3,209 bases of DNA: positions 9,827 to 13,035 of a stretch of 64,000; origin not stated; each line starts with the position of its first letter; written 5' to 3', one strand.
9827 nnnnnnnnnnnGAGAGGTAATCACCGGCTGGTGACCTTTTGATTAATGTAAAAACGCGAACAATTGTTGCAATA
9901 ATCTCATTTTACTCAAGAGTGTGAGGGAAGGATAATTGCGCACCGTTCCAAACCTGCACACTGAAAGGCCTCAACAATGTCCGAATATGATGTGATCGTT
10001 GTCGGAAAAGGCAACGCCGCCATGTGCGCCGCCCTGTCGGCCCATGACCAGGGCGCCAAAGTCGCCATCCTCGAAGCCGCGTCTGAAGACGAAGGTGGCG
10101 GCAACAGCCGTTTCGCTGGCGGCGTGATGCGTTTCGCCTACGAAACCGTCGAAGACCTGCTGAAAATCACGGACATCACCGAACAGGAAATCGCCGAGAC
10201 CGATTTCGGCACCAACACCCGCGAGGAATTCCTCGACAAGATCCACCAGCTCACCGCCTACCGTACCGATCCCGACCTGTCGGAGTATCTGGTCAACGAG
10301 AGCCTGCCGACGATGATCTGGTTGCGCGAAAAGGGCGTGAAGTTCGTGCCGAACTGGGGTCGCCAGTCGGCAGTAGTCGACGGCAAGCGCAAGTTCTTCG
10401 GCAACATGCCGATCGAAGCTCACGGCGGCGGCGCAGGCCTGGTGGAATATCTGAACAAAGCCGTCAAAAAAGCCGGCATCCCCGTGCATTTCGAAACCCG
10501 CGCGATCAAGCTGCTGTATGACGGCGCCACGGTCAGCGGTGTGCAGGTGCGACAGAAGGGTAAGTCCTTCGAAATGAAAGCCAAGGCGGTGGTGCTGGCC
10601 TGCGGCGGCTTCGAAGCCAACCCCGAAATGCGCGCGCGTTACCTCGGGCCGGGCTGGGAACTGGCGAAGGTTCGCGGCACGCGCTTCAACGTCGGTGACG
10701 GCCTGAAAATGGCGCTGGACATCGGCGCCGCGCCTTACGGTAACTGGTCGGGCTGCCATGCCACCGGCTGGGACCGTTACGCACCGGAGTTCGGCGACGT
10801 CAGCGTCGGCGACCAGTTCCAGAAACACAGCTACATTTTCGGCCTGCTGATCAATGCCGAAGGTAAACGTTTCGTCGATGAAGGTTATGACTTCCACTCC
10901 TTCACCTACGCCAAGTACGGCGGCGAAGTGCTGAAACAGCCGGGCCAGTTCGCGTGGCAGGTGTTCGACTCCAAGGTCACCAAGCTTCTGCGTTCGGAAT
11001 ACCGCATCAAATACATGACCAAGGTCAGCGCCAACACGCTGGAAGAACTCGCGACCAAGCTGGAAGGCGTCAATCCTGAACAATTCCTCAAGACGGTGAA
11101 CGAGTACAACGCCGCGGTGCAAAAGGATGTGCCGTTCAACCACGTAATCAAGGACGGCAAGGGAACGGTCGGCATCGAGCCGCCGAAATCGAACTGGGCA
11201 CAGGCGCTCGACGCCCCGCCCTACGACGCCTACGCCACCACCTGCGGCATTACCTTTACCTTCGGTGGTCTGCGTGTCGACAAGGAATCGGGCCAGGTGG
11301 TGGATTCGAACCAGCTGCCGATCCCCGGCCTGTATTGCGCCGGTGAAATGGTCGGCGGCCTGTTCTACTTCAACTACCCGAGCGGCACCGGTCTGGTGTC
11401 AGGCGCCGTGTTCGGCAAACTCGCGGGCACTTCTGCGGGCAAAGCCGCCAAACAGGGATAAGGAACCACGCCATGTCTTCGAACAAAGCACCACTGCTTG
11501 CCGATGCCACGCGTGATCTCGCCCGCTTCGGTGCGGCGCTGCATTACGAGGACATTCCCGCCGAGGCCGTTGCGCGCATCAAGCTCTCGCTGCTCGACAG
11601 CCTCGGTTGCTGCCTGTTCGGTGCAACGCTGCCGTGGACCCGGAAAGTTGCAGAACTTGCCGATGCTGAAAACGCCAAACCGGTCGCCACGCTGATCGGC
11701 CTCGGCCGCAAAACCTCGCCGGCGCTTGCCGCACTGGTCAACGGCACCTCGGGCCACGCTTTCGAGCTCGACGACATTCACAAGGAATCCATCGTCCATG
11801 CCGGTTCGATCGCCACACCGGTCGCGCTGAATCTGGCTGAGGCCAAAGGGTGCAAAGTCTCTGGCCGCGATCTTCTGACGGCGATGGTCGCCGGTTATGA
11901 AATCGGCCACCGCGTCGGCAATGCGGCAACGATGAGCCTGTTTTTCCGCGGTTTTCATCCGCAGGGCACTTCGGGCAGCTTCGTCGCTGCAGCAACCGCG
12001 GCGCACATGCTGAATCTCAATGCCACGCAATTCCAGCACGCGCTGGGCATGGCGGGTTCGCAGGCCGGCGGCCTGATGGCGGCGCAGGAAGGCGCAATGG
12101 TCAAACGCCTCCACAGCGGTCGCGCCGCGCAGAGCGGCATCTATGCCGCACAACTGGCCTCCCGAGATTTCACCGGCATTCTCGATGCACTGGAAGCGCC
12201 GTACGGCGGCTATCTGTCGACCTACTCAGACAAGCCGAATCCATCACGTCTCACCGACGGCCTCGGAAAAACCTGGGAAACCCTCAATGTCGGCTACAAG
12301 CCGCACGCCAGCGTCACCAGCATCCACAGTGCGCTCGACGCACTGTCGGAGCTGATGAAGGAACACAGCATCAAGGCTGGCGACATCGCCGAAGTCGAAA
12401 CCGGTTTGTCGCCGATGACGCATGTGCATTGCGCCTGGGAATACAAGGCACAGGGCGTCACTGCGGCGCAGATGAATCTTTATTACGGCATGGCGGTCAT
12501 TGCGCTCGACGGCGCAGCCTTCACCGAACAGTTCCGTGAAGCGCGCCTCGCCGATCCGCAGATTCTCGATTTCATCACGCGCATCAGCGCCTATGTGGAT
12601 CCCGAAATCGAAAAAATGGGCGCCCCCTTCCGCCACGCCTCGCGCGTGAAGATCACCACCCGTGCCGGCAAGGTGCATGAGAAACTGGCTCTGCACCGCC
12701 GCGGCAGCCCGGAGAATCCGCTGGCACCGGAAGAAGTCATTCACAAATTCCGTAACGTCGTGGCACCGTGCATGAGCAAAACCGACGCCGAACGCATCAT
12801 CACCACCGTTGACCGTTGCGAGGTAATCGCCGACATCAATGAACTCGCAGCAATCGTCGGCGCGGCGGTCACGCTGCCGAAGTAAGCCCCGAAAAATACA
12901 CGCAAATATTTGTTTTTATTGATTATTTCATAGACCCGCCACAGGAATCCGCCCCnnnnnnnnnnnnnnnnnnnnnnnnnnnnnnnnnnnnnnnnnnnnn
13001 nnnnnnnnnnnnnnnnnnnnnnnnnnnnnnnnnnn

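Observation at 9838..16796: TcuA-like flavoprotein + three tandem MmgE/PrpD paralogues + Bug receptor, without TcuB or TctAB: an uncharacterised carboxylate-processing operon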

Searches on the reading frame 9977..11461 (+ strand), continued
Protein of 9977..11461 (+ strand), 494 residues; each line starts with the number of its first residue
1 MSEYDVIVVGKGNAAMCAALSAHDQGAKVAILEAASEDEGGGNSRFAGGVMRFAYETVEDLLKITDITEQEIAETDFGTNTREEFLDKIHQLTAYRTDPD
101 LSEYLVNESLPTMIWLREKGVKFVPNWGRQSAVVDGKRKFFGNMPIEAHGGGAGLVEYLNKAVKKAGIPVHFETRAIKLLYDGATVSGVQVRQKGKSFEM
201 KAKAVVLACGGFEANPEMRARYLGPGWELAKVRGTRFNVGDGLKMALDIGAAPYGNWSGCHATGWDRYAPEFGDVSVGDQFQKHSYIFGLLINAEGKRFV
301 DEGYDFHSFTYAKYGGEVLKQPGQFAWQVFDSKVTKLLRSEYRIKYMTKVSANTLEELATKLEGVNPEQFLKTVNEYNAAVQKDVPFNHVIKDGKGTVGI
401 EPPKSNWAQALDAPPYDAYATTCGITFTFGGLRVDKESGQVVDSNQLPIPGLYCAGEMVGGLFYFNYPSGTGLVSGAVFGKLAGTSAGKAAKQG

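Call 50: get_annotated_region(hit=H22, flank=7000)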
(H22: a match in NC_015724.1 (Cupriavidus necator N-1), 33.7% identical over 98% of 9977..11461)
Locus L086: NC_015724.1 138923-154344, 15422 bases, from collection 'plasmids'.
description: Cupriavidus necator N-1 plasmid pBB2, complete sequence
organism: Cupriavidus necator N-1 (NCBI taxid 1042878)
taxonomy: Bacteria; Pseudomonadota; Betaproteobacteria; Burkholderiales; Burkholderiaceae; Cupriavidus; Cupriavidus necator; Cupriavidus necator N-1
host: -; source: soil; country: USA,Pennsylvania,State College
typing (MOB-suite, as given by PLSDB): non-mobilizable; mating-pair formation MPF_T
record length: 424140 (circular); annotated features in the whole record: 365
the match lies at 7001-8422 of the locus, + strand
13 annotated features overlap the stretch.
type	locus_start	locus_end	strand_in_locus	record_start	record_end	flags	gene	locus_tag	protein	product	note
CDS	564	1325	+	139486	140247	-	-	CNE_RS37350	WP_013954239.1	SDR family NAD(P)-dependent oxidoreductase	-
CDS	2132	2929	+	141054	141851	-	-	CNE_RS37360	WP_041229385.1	enoyl-CoA hydratase-related protein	-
CDS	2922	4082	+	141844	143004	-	-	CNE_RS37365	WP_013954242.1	acetyl-CoA C-acetyltransferase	-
CDS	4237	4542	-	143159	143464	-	-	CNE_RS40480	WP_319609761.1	YciI family protein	-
CDS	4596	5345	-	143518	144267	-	-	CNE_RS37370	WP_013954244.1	IclR family transcriptional regulator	GO:0006355 - regulation of DNA-templated transcription [Evidence IEA]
CDS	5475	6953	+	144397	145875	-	-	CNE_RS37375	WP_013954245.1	aldehyde dehydrogenase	-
CDS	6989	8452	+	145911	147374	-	-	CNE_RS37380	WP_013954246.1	FAD-binding protein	-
CDS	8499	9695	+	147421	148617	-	-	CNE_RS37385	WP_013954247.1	ABC transporter substrate-binding protein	-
CDS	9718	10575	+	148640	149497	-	-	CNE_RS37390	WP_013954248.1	branched-chain amino acid ABC transporter permease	GO:0015803 - branched-chain amino acid transport [Evidence IEA]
CDS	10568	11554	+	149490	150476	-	-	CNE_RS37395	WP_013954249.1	branched-chain amino acid ABC transporter permease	GO:0015803 - branched-chain amino acid transport [Evidence IEA]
CDS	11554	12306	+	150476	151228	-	-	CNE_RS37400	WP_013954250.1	ABC transporter ATP-binding protein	-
CDS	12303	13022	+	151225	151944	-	-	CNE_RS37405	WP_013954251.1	ABC transporter ATP-binding protein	-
CDS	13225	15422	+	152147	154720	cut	acnA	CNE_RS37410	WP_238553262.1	aconitate hydratase AcnA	GO:0006099 - tricarboxylic acid cycle [Evidence IEA]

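Call 62: search_protein_families(library=pfam, proteins=[L026:8431-9822:+, L026:8086-8412:+, L022:4518-5465:+, L037:7689-8846:+, L020:2313-3473:+, L018:9151-10413:+, L017:6564-7961:+, L017:8052-8360:+, L032:2655-3878:-, L032:7816-9261:+], max_evalue=0.001)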
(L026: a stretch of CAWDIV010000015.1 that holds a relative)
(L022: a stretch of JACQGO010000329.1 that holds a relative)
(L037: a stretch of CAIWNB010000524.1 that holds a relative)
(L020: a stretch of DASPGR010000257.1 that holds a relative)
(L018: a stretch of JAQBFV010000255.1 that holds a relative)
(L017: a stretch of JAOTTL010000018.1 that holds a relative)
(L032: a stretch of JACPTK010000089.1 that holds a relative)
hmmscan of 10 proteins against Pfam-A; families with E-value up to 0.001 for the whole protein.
L026:8431-9822:+ (463 aa): 1 family
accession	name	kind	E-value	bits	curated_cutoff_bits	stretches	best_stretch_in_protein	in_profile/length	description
PF24696.1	UGSC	-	0.00011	22.8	25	1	3-72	102-171/172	UGSC family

L026:8086-8412:+ (108 aa): 1 family
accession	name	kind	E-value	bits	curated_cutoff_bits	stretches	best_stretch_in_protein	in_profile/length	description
PF24696.1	UGSC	-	5.8e-05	23.7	25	1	12-107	1-91/172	UGSC family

L022:4518-5465:+ (315 aa): 2 families
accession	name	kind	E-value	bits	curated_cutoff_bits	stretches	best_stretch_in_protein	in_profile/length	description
PF13714.12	PEP_mutase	-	3.7e-57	194.1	31.5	1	10-256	2-239/240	Phosphoenolpyruvate phosphomutase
PF00463.27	ICL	-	2e-12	46.8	26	1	79-179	150-253/526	Isocitrate lyase family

L037:7689-8846:+ (385 aa): 0 families

L020:2313-3473:+ (386 aa): 3 families
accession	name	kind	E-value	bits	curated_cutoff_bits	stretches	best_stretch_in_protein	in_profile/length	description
PF03435.24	Sacchrp_dh_NADP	-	2e-13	51.2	25.1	1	3-121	1-127/129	Saccharopine dehydrogenase NADP binding domain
PF02558.23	ApbA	-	0.00014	21.9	22.2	1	3-48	1-45/150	Ketopantoate reductase PanE/ApbA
PF03807.23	F420_oxidored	-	0.00054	20.9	21.6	0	3-44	2-45/94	NADP oxidoreductase coenzyme F420-dependent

L018:9151-10413:+ (420 aa): 3 families
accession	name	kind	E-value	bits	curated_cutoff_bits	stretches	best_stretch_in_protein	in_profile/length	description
PF01546.33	Peptidase_M20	-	1.5e-31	110.3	24.6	1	89-415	2-205/206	Peptidase family M20/M25/M40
PF04389.22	Peptidase_M28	-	9.2e-05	22.7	21.3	1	74-153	3-77/193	Peptidase family M28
PF07687.19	M20_dimer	-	0.00038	20.8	21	1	221-315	2-96/107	Peptidase dimerisation domain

L017:6564-7961:+ (465 aa): 1 family
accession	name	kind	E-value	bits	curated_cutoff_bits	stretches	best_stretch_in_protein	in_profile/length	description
PF07287.17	AtuA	-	4.1e-21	75.7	22.8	2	239-403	250-399/437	Acyclic terpene utilisation family protein AtuA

L017:8052-8360:+ (102 aa): 1 family
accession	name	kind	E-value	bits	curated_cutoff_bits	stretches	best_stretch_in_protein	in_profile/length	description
PF14330.11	DUF4387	-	9.7e-36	122.8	27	1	4-100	1-98/98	Domain of unknown function (DUF4387)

L032:2655-3878:- (407 aa): 5 families
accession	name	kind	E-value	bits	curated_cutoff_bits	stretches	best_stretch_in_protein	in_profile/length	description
PF00441.29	Acyl-CoA_dh_1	-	2.4e-26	93.1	22.4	1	254-393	1-138/150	Acyl-CoA dehydrogenase, C-terminal domain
PF02771.21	Acyl-CoA_dh_N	-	2.2e-21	76.8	22.9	1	21-134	1-111/113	Acyl-CoA dehydrogenase, N-terminal domain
PF02770.24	Acyl-CoA_dh_M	-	1.3e-19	70.5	33.3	1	141-242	1-97/97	Acyl-CoA dehydrogenase, middle domain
PF08028.16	Acyl-CoA_dh_2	-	9.5e-14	52.3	22.7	1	271-385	3-125/134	Acyl-CoA dehydrogenase, C-terminal domain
PF22924.1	ACOX_C_alpha1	-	0.00094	19.5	27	0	344-404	108-168/169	Acyl-CoA oxidase, C-alpha1 domain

L032:7816-9261:+ (481 aa): 2 families
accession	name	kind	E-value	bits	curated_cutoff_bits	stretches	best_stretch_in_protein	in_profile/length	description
PF03972.19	MmgE_PrpD_N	-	3.2e-71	239.8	32.1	1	20-267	3-240/244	MmgE/PrpD N-terminal domain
PF19305.4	MmgE_PrpD_C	-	1e-50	172.3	32.1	1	288-458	1-165/173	MmgE/PrpD C-terminal domain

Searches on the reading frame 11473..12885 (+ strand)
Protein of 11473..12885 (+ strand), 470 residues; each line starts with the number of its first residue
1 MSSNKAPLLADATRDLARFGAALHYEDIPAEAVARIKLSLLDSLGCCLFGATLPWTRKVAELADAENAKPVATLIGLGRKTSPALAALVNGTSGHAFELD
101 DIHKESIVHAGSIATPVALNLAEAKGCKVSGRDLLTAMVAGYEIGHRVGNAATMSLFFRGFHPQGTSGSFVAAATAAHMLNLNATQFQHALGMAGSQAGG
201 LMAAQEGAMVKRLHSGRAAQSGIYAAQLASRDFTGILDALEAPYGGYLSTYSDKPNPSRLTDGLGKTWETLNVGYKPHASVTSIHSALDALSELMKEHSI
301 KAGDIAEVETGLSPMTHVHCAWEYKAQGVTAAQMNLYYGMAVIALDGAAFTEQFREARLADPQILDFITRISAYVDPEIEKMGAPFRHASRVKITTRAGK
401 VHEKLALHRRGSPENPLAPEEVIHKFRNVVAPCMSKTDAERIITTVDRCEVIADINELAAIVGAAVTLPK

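Call 3: search_protein_families(library=pfam, proteins=[window:11473-12885:+])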
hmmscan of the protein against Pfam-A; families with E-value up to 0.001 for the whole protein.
window:11473-12885:+ (470 aa): 2 families
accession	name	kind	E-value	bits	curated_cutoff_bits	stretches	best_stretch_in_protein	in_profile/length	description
PF03972.19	MmgE_PrpD_N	-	9e-65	218.7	32.1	1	14-255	1-239/244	MmgE/PrpD N-terminal domain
PF19305.4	MmgE_PrpD_C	-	4.7e-34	118.1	32.1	1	278-447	1-169/173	MmgE/PrpD C-terminal domain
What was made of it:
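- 11473..12885 (+): PrpD1: MmgE/PrpD paralogue specific to this clade. Pfam domains (call 3).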

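Call 4: search_protein_families(library=ncbifam, proteins=[window:11473-12885:+])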
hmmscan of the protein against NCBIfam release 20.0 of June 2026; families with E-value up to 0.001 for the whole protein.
window:11473-12885:+ (470 aa): 1 family
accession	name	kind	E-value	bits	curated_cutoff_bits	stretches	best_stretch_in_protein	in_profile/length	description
NF042438.1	PrpD_hiGCgrampos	equivalog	3.2e-08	32.6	950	1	63-195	70-198/499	2-methylcitrate dehydratase PrpD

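Call 23: search_solved_structures(query=A1, max_evalue=0.001)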
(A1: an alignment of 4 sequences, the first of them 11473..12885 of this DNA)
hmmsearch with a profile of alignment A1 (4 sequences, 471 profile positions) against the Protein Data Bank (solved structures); distinct sequences matched with E-value up to 0.001: 14.
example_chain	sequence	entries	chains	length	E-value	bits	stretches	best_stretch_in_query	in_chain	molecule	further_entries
2hp0_A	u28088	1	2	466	5.6e-83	282.7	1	14-435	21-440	IDS-epimerase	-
2hp3_A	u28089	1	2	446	6e-83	282.6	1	15-435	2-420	IDS-epimerase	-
12ux_A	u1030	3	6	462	1.5e-75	258.3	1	14-463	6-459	Cis-aconitate decarboxylase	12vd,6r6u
12vw_A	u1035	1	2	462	1.5e-75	258.2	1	14-463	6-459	Cis-aconitate decarboxylase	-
12vt_A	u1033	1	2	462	3.1e-75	257.2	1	14-463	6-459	Cis-aconitate decarboxylase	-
12vq_A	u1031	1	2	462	3.3e-74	253.8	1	14-463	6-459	Cis-aconitate decarboxylase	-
7br9_A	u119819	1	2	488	7.1e-72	246.1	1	13-464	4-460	Cis-aconitate decarboxylase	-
6r6t_A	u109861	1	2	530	1.1e-71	245.4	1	14-464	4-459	Cis-aconitate decarboxylase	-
7bra_A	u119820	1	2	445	2e-71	244.6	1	34-450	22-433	Bacillus subtilis IRG1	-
7e9d_A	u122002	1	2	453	1.1e-69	238.9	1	34-450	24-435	IRG1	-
1szq_A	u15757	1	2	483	6.7e-17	64.9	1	5-444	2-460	2-methylcitrate dehydratase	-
5mvi_E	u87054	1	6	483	5.5e-16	61.9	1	5-445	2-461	2-methylcitrate dehydratase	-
5mux_A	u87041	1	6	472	7.6e-13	51.5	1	32-457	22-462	2-methylcitrate dehydratase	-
6s62_A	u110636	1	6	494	3.1e-11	46.2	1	23-441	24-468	Propionate catabolic protein PrpD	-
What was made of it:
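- On 2-Methylcitrate dehydratase (PrpD proper): PDB PrpD 1szq scores only E 6.7e-17, against 5.6e-83 for IDS epimerase (call 23).
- Closest known: Iminodisuccinate epimerase. Same: It is the best solved relative of all four paralogues (profile E 5.6e-83, call 23).
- Closest known: cis-Aconitate decarboxylase. Same: They belong to the same branch of the family (E about 1e-72 to 1e-75, call 23).
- The paralogues fall in the IDS-epimerase/CAD branch (call 23).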
